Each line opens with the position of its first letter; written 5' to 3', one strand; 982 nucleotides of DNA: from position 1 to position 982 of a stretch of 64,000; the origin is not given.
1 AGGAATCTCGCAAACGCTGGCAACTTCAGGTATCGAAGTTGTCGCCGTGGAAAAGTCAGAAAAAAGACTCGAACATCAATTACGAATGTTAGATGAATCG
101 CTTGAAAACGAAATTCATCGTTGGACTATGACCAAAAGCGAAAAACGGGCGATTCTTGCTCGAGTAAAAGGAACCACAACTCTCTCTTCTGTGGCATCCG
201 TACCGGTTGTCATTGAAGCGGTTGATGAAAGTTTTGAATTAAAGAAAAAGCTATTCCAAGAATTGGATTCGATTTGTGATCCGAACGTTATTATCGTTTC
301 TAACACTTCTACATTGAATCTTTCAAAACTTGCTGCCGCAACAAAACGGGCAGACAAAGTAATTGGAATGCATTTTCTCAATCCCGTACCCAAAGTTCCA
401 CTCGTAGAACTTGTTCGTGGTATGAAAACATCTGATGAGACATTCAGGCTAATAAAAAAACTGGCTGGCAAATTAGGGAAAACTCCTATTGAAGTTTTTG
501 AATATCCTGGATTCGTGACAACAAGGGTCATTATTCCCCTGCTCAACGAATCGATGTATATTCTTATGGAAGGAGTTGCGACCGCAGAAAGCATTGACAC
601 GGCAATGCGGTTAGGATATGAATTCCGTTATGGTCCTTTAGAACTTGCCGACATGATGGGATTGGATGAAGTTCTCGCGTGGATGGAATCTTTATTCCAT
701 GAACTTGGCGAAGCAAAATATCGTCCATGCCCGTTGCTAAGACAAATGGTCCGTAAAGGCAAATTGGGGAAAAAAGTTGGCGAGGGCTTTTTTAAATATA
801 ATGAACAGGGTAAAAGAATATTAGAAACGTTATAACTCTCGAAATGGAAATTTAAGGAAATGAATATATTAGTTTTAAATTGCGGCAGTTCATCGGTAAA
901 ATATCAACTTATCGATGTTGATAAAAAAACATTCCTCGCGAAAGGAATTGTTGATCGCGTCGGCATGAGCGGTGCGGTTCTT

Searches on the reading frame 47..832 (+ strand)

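Call 17: search_protein_families(library=pfam, proteins=[window:47-832:+], max_evalue=0.001)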
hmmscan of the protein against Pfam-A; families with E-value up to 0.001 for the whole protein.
window:47-832:+ (262 aa): 2 families
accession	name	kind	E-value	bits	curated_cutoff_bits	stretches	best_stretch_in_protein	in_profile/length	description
PF02737.24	3HCDH_N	-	1.3e-44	152.7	22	1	2-150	29-177/180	3-hydroxyacyl-CoA dehydrogenase, NAD binding domain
PF00725.27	3HCDH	-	6.1e-31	107.2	22.1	1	155-251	1-97/97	3-hydroxyacyl-CoA dehydrogenase, C-terminal domain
